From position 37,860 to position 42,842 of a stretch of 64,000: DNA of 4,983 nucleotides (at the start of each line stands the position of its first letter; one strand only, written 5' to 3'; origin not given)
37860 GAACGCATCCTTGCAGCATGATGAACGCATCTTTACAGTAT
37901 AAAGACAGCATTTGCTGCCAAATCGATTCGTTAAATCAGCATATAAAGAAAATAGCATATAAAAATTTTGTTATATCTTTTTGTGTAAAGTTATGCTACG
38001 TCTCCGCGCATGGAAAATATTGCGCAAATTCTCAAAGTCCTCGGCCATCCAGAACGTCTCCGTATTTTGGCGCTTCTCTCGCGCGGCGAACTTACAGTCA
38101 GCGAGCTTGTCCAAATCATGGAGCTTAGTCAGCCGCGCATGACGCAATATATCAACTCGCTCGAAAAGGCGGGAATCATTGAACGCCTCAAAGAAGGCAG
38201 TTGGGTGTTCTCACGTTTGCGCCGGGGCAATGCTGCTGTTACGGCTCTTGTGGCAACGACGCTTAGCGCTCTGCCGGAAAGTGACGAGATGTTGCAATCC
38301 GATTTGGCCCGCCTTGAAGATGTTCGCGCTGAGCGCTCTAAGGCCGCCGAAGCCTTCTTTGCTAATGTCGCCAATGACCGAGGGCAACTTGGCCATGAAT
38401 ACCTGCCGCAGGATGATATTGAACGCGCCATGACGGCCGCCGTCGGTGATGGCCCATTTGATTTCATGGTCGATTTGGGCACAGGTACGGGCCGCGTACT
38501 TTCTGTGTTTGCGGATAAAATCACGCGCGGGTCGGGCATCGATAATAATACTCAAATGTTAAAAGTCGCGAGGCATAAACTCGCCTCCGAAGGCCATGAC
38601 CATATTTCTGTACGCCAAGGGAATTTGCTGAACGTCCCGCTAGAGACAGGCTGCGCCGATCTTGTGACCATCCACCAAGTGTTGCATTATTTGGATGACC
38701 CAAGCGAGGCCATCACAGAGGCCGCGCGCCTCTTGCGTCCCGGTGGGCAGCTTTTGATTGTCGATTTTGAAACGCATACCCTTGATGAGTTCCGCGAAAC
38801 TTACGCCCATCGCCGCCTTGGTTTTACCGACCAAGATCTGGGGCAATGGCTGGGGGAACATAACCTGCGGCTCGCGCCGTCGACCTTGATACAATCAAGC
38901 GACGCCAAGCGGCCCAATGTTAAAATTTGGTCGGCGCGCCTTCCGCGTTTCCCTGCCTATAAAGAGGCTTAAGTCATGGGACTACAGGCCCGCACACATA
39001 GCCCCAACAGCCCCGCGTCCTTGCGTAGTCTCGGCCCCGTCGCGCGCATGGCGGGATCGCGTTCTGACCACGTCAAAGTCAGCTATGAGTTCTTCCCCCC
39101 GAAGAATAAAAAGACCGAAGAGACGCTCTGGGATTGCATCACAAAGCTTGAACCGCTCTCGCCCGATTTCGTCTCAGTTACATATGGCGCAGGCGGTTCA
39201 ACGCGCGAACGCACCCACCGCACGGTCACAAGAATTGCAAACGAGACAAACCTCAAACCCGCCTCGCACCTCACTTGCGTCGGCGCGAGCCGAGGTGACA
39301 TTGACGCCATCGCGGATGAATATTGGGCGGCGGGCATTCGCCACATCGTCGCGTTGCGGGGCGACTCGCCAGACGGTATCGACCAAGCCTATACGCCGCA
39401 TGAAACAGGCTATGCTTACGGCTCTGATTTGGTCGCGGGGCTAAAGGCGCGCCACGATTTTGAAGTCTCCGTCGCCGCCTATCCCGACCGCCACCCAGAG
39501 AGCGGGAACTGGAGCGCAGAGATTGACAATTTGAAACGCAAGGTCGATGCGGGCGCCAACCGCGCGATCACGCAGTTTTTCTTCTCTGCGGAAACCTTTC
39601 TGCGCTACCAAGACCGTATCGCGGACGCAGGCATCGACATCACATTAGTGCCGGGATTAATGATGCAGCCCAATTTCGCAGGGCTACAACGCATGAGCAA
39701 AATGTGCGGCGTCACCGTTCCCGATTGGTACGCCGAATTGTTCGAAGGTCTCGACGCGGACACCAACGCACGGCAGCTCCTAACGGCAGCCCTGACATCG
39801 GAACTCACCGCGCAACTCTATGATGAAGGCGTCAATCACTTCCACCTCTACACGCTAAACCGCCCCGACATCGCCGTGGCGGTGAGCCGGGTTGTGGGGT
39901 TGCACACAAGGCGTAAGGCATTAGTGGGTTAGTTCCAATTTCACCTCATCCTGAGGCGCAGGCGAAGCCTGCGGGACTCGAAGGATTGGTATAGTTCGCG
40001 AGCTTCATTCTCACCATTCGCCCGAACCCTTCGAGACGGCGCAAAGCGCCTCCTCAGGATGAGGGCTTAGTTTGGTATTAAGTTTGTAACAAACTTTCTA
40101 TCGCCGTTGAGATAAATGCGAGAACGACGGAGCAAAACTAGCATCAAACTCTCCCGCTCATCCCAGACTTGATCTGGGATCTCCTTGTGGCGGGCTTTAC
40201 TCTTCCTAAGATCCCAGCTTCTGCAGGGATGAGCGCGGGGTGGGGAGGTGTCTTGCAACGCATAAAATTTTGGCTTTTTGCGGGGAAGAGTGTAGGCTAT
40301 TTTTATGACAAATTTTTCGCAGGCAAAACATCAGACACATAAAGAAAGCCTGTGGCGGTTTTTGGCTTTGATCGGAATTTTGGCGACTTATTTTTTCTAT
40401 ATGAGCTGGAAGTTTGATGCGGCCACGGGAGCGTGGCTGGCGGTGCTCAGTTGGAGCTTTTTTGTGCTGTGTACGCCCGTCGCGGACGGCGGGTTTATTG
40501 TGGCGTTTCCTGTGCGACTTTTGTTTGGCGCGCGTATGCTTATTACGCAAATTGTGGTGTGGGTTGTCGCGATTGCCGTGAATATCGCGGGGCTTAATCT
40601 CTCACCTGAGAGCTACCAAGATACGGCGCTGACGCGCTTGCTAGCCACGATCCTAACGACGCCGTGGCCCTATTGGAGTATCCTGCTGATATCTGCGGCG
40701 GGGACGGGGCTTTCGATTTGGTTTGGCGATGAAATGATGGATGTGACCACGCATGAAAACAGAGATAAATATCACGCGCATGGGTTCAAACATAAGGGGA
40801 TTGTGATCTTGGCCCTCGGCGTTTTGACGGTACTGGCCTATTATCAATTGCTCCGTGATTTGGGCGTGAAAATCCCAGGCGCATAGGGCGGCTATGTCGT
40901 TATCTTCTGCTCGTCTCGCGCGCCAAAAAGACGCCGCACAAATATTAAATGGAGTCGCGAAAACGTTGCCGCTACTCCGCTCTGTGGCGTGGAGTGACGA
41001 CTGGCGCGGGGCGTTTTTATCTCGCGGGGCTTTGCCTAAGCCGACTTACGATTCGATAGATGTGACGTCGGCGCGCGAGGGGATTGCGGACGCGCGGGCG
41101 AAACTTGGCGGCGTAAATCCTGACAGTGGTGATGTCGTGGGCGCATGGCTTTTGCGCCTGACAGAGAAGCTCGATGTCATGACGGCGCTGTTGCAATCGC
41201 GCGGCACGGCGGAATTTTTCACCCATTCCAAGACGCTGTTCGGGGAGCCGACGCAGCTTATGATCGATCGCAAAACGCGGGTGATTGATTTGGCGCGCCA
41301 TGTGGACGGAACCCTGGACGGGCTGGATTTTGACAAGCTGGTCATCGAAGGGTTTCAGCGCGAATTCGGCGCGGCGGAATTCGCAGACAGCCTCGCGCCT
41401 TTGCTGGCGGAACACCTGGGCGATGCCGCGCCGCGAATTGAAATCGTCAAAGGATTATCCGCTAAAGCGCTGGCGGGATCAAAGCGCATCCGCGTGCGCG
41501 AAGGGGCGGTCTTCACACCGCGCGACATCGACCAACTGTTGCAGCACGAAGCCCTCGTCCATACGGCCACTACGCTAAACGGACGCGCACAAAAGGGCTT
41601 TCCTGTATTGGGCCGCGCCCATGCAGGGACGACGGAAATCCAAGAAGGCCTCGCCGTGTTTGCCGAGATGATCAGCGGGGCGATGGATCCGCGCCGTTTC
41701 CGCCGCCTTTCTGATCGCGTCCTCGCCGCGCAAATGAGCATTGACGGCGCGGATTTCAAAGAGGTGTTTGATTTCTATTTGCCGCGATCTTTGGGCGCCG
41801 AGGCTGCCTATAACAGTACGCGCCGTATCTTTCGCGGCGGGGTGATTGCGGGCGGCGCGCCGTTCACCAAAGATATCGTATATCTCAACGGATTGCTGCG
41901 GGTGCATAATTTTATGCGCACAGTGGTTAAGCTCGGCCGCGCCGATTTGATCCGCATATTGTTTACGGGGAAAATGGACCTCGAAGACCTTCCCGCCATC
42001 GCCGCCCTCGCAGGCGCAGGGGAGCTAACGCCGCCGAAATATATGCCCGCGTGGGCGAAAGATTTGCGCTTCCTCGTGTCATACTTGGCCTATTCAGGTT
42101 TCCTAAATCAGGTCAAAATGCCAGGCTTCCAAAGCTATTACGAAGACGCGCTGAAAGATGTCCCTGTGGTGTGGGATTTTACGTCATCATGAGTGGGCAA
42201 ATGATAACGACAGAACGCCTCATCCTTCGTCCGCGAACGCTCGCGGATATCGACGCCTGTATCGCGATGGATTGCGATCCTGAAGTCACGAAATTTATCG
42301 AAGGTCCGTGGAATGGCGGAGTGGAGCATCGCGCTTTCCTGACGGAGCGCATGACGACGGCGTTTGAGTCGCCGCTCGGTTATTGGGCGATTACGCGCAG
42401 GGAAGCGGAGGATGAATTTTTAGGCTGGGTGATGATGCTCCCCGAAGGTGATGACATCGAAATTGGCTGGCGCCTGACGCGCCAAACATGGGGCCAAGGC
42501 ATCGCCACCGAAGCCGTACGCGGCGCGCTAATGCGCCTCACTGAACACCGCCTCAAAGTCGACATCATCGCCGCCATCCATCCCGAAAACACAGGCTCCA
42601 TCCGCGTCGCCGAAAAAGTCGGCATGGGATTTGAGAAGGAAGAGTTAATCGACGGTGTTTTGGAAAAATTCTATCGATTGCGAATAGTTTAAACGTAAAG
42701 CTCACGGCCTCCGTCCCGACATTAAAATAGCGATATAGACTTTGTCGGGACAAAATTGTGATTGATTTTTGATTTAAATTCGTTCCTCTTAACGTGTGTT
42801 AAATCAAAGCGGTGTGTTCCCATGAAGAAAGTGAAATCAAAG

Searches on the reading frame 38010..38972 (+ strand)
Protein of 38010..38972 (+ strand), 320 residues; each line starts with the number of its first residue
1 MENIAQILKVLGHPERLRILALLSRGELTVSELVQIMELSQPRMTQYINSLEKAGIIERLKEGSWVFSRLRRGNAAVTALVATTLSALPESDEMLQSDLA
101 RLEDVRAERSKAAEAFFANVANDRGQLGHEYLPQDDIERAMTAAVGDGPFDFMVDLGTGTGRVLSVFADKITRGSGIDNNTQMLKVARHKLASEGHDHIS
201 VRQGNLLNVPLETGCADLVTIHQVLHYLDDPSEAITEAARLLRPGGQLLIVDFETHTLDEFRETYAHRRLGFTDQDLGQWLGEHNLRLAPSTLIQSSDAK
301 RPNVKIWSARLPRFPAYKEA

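Call 6: search_protein_families(library=ncbifam, proteins=[window:38010-38972:+])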
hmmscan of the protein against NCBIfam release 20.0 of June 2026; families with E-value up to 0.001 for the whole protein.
window:38010-38972:+ (320 aa): 35 families (the best 25 are shown)
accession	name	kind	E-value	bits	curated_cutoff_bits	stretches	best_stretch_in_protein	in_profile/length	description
NF033788.1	HTH_metalloreg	subfamily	1.2e-18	66.7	55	1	5-73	2-71/77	metalloregulator ArsR/SmtB family transcription factor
NF001244.0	PRK00216.1-5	equivalog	1.6e-17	63.6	216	1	147-266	46-172/236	bifunctional demethylmenaquinone methyltransferase/2-methoxy-6-polyprenyl-1,4-benzoquinol methylase UbiE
TIGR01934.1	MenG_MenH_UbiE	subfamily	4.7e-16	58.8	158.35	1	152-265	42-159/223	ubiquinone/menaquinone biosynthesis methyltransferase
NF045667.1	MTase_DVU1556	equivalog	7.2e-15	55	155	1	149-257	22-126/213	DVU_1556 family methyltransferase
NF043040.1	corrin_prot_MT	hypoth_equivalog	6.6e-14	51.9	180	1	137-252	30-149/216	corrinoid protein-associated methyltransferase CpaM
TIGR02072.1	BioC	equivalog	8.8e-14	51.9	184.95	1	152-280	37-166/244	malonyl-ACP O-methyltransferase BioC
NF040642.1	sulf_sens_BigR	equivalog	9.8e-13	48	155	1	3-76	9-82/95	sulfite-sensing transcriptional repressor BigR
NF001241.0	PRK00216.1-2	equivalog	1.3e-12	47.8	327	1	138-267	39-164/231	demethylmenaquinone methyltransferase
NF008823.0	PRK11873.1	subfamily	4.1e-12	46.2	263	1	151-253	79-184/272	arsenite methyltransferase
TIGR02752.1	MenG_heptapren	equivalog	4.5e-12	46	419.85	1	155-266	51-165/231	demethylmenaquinone methyltransferase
NF001243.0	PRK00216.1-4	equivalog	5.3e-12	45.6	235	1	167-266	65-167/237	demethylmenaquinone methyltransferase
NF052510.1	methyltran_MpqE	exception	6.3e-12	45.4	335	1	150-267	47-168/234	methyl-plastoquinone biosynthesis methyltransferase MpqE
NF001240.0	PRK00216.1-1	equivalog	6.9e-12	44.9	378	1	153-266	67-184/251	bifunctional demethylmenaquinone methyltransferase/2-methoxy-6-polyprenyl-1,4-benzoquinol methylase UbiE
NF001242.0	PRK00216.1-3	equivalog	1.1e-09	38.1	351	1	153-266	74-191/258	bifunctional demethylmenaquinone methyltransferase/2-methoxy-6-polyprenyl-1,4-benzoquinol methylase UbiE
NF007610.0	PRK10258.1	equivalog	2.1e-09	37.1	342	1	137-265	30-153/251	malonyl-ACP O-methyltransferase BioC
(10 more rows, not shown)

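Call 10: find_homologous_proteins(query=window:38010-38972:+, max_evalue=1e-30)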
Query window:38010-38972:+ (320 aa): 7354 proteins with E <= 1e-30 among 8000 candidates; the best 120 are listed.
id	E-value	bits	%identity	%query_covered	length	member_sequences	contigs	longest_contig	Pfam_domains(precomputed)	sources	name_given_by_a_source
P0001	3.3e-207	705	100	100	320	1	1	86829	PF13489.13,PF01978.26,PF01022.27,PF12802.14,PF08241.19,PF13847.13,PF01047.29,PF12840.14,PF05175.21,PF13649.13,PF01209.25,PF08242.19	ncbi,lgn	ncbi:MAG: ArsR/SmtB family transcription factor [Maricaulaceae bacterium]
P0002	4.7e-166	569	81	100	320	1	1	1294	PF13489.13,PF01978.26,PF01022.27,PF12802.14,PF08241.19,PF13847.13,PF01047.29,PF12840.14,PF13412.13,PF13649.13,PF00891.25,PF01209.25,PF08242.19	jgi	-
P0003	2.9e-162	557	79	100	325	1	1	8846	PF13489.13,PF01978.26,PF01022.27,PF12802.14,PF08241.19,PF13847.13,PF01047.29,PF12840.14,PF13412.13,PF13649.13,PF00891.25,PF01209.25,PF08242.19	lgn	-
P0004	8.3e-148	510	75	98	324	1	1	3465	PF13489.13,PF01978.26,PF01022.27,PF12802.14,PF08241.19,PF13847.13,PF01047.29,PF12840.14,PF13412.13,PF13649.13,PF01209.25,PF08242.19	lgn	-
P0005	2.7e-143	495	74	97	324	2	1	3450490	PF13847.13,PF13489.13,PF12840.14,PF13412.13,PF01978.26,PF13649.13,PF01022.27,PF12802.14,PF01209.25,PF08241.19,PF08242.19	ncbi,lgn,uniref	ncbi:ArsR/SmtB family transcription factor [Fretibacter rubidus]|uniref:ArsR/SmtB family transcripti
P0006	5.1e-143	494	72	97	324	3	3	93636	PF13847.13,PF13489.13,PF12840.14,PF13412.13,PF01978.26,PF13649.13,PF01022.27,PF12802.14,PF01209.25,PF08241.19,PF08242.19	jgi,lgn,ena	-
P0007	2.3e-142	492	73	96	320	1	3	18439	PF13489.13,PF01978.26,PF01022.27,PF12802.14,PF08241.19,PF13847.13,PF12840.14,PF13412.13,PF05175.21,PF13649.13,PF01209.25,PF08242.19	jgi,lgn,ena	-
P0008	1.4e-141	489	75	97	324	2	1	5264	PF13489.13,PF01978.26,PF01022.27,PF12802.14,PF08241.19,PF13847.13,PF01047.29,PF12840.14,PF13412.13,PF13649.13,PF01209.25,PF08242.19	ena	-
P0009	2.2e-140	485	72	97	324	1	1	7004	PF13489.13,PF01978.26,PF01022.27,PF12802.14,PF08241.19,PF13847.13,PF01047.29,PF12840.14,PF13412.13,PF13649.13,PF01209.25,PF08242.19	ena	-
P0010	4.1e-139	481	69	99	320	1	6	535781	PF13489.13,PF01978.26,PF01022.27,PF12802.14,PF08241.19,PF13847.13,PF01047.29,PF12840.14,PF13412.13,PF05175.21,PF13649.13,PF01209.25,PF08242.19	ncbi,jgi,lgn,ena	jgi:ArsR family transcriptional regulator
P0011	9.1e-139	480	72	96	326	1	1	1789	PF13489.13,PF01978.26,PF01022.27,PF12802.14,PF08241.19,PF13847.13,PF01047.29,PF12840.14,PF13412.13,PF05175.21,PF13649.13,PF00891.25,PF01209.25,PF08242.19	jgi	-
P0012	3.2e-138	478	71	96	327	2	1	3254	PF13489.13,PF01978.26,PF01022.27,PF12802.14,PF08241.19,PF13847.13,PF01047.29,PF12840.14,PF13412.13,PF05175.21,PF13649.13,PF00891.25,PF01209.25,PF08242.19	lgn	-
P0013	1.2e-137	476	72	96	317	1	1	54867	PF13489.13,PF01978.26,PF01022.27,PF12802.14,PF08241.19,PF13847.13,PF01047.29,PF12840.14,PF13412.13,PF13649.13,PF00891.25,PF01209.25,PF08242.19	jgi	-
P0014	3.1e-137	475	71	97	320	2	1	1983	PF13847.13,PF13489.13,PF12840.14,PF13412.13,PF01978.26,PF13649.13,PF01022.27,PF12802.14,PF01209.25,PF08241.19,PF08242.19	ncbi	-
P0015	3.6e-137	475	72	98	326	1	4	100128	PF13847.13,PF01047.29,PF13489.13,PF12840.14,PF13412.13,PF01978.26,PF13649.13,PF01022.27,PF12802.14,PF08241.19,PF08242.19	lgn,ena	-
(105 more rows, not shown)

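Call 12: find_encoding_contigs(protein=P0003, flank=4000, max_places=3)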
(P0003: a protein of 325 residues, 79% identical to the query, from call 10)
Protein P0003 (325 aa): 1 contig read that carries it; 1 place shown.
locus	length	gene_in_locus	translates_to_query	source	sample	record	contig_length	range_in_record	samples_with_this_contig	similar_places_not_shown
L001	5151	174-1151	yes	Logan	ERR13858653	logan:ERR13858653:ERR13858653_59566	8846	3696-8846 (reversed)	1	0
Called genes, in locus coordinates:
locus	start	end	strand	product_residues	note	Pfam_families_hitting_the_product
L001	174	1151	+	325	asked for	PF01022:HTH_5, PF12802:MarR_2, PF13489:Methyltransf_23, PF01209:Ubie_methyltran, PF08241:Methyltransf_11, PF08242:Methyltransf_12, PF13649:Methyltransf_25, PF13847:Methyltransf_31, +5 more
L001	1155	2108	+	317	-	PF02219:MTHFR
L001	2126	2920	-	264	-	-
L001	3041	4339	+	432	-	PF08014:MATCAP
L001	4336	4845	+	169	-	PF13302:Acetyltransf_3, PF00583:Acetyltransf_1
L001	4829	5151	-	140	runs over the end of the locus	PF07681:DoxX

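Call 13: find_encoding_contigs(protein=P0005, flank=4000, max_places=2)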
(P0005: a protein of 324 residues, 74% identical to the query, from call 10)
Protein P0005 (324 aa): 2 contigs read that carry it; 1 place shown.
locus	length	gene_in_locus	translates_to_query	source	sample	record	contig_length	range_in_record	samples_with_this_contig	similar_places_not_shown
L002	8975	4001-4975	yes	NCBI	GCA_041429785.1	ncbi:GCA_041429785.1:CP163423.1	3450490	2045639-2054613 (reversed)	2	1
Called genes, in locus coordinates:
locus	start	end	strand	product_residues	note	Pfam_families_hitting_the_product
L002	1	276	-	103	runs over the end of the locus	PF00829:Ribosomal_L21p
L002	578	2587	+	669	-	PF02927:CelD_N, PF00759:Glyco_hydro_9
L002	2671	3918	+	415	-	PF05960:DUF885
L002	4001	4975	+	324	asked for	PF12840:HTH_20, PF01022:HTH_5, PF12802:MarR_2, PF13489:Methyltransf_23, PF01209:Ubie_methyltran, PF13847:Methyltransf_31, PF08241:Methyltransf_11, PF08242:Methyltransf_12, +3 more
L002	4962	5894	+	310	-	PF02219:MTHFR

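Call 14: find_encoding_contigs(protein=P0006, flank=4000, max_places=2)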
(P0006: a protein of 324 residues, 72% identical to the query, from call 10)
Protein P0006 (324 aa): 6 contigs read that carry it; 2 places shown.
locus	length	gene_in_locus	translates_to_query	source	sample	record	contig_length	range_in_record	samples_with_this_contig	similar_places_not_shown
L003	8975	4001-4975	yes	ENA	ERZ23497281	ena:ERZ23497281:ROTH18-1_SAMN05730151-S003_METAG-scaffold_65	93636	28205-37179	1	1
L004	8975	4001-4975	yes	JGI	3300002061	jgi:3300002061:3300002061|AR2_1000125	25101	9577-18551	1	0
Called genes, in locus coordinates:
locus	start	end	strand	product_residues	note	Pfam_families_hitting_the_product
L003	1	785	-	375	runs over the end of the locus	PF00696:AA_kinase, PF01472:PUA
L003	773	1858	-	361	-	PF01018:GTP1_OBG, PF01926:MMR_HSR1, PF02421:FeoB_N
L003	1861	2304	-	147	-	PF00583:Acetyltransf_1, PF13673:Acetyltransf_10, PF13508:Acetyltransf_7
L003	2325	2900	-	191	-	PF13302:Acetyltransf_3, PF13420:Acetyltransf_4 (faint), PF00583:Acetyltransf_1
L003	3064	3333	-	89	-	PF01016:Ribosomal_L27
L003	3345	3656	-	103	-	PF00829:Ribosomal_L21p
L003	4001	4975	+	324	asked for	PF12840:HTH_20, PF01022:HTH_5, PF12802:MarR_2, PF13412:HTH_24, PF01209:Ubie_methyltran, PF13489:Methyltransf_23, PF13847:Methyltransf_31, PF08241:Methyltransf_11, +3 more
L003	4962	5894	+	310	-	PF02219:MTHFR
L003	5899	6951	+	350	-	PF02574:S-methyl_trans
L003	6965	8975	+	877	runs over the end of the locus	PF00809:Pterin_bind, PF02607:B12-binding_2, PF02310:B12-binding, PF02965:Met_synt_B12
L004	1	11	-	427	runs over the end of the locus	PF00171:Aldedh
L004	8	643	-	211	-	PF00696:AA_kinase, PF01472:PUA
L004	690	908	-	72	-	PF00696:AA_kinase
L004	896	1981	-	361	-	PF01018:GTP1_OBG, PF01926:MMR_HSR1, PF02421:FeoB_N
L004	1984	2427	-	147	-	PF00583:Acetyltransf_1, PF13673:Acetyltransf_10, PF13508:Acetyltransf_7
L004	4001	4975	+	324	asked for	PF12840:HTH_20, PF01022:HTH_5, PF12802:MarR_2, PF13412:HTH_24, PF01209:Ubie_methyltran, PF13489:Methyltransf_23, PF13847:Methyltransf_31, PF08241:Methyltransf_11, +3 more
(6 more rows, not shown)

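Call 18: find_encoding_contigs(protein=P0002, flank=3000, max_places=3)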
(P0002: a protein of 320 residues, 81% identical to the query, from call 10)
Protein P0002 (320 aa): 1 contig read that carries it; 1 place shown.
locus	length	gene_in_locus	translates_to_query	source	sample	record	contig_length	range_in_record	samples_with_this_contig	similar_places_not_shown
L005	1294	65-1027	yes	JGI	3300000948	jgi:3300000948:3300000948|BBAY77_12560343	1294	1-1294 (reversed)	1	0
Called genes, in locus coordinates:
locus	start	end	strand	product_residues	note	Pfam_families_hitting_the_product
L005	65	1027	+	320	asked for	PF01022:HTH_5, PF12802:MarR_2, PF12840:HTH_20, PF01209:Ubie_methyltran, PF13489:Methyltransf_23, PF13847:Methyltransf_31, PF08241:Methyltransf_11, PF08242:Methyltransf_12, +5 more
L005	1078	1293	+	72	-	?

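Call 19: find_encoding_contigs(protein=P0004, flank=3000, max_places=3)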
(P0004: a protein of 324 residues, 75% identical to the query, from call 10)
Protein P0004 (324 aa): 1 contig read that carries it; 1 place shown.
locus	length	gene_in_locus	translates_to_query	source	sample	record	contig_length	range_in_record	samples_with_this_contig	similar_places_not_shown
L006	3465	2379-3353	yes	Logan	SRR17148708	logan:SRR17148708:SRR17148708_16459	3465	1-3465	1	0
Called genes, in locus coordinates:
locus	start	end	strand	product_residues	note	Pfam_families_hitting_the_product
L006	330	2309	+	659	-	PF02927:CelD_N, PF00759:Glyco_hydro_9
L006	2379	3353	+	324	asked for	PF12840:HTH_20, PF01022:HTH_5, PF12802:MarR_2, PF13412:HTH_24, PF01209:Ubie_methyltran, PF13489:Methyltransf_23, PF13847:Methyltransf_31, PF08241:Methyltransf_11, +4 more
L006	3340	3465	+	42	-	?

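Call 20: find_encoding_contigs(protein=P0008, flank=3000, max_places=3)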
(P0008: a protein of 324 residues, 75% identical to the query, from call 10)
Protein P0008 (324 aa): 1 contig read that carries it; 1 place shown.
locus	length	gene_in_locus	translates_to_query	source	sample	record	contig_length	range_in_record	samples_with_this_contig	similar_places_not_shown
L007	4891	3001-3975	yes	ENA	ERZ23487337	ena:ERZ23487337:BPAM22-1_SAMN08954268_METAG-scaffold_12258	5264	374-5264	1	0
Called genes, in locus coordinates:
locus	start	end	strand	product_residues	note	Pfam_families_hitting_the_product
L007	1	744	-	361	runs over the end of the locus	PF01018:GTP1_OBG, PF01926:MMR_HSR1, PF02421:FeoB_N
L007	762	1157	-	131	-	PF00583:Acetyltransf_1, PF13673:Acetyltransf_10, PF13508:Acetyltransf_7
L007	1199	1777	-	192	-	PF13302:Acetyltransf_3, PF00583:Acetyltransf_1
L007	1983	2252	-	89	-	PF01016:Ribosomal_L27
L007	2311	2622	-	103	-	PF00829:Ribosomal_L21p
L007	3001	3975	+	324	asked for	PF12840:HTH_20, PF01022:HTH_5, PF12802:MarR_2, PF01209:Ubie_methyltran, PF13489:Methyltransf_23, PF13847:Methyltransf_31, PF08241:Methyltransf_11, PF08242:Methyltransf_12, +4 more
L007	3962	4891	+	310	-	?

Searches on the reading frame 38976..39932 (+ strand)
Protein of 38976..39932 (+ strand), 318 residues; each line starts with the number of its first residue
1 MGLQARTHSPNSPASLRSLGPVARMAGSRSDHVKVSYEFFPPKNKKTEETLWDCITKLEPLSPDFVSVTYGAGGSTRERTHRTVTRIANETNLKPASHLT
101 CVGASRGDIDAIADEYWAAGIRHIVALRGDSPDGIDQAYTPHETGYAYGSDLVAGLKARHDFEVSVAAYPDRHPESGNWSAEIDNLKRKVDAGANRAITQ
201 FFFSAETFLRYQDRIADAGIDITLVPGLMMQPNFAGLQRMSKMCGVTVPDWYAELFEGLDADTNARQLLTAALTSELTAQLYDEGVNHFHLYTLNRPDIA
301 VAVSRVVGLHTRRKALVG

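Call 6: search_protein_families(library=ncbifam, proteins=[window:38976-39932:+])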
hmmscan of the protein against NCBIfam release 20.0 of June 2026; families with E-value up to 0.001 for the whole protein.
window:38976-39932:+ (318 aa): 4 families
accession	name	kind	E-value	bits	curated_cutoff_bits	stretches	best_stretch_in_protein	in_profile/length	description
NF006950.0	PRK09432.1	equivalog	2.1e-100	335.8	382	1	30-311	20-294/296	methylenetetrahydrofolate reductase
TIGR00676.1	fadh2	equivalog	3.7e-92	308.5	293.7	1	35-306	1-273/275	methylenetetrahydrofolate reductase [NAD(P)H]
TIGR00677.1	fadh2_euk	equivalog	4.3e-65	219.8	310.05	1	35-304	2-272/281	methylenetetrahydrofolate reductase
NF006396.0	PRK08645.1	equivalog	8.8e-10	37.3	453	1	156-306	457-601/611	bifunctional homocysteine S-methyltransferase/methylenetetrahydrofolate reductase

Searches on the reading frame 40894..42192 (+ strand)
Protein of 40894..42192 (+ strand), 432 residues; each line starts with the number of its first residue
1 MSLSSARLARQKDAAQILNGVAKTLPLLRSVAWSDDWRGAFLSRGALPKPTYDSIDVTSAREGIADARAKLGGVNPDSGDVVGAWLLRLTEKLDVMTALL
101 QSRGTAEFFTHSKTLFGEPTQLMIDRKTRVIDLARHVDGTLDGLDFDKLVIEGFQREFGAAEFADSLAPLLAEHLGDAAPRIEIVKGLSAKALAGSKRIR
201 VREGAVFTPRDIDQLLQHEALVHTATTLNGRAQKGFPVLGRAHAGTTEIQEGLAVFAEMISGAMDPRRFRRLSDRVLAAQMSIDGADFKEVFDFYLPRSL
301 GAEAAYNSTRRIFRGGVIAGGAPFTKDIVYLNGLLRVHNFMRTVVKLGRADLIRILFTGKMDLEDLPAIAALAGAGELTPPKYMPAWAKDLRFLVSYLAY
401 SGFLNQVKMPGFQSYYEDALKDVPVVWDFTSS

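Call 6: search_protein_families(library=ncbifam, proteins=[window:40894-42192:+])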
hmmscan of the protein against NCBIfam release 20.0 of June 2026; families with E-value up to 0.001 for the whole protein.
window:40894-42192:+ (432 aa): 1 family
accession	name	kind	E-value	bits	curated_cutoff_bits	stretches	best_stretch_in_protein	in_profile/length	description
TIGR02421.1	QEGLA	hypoth_equivalog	2.3e-76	257.4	338.65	1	65-392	51-359/368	flavohemoglobin expression-modulating QEGLA motif protein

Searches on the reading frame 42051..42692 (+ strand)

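Call 46: search_protein_families(library=pfam, proteins=[window:42051-42692:+], max_evalue=0.00001)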
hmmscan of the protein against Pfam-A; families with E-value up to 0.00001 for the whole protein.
window:42051-42692:+ (213 aa): 2 families
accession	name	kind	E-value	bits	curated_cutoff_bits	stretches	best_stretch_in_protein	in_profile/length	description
PF13302.13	Acetyltransf_3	-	7.2e-28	98.4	25.4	1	56-192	1-137/138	Acetyltransferase (GNAT) domain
PF00583.31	Acetyltransf_1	-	2.9e-07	31.2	20.7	1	104-192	28-116/116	Acetyltransferase (GNAT) family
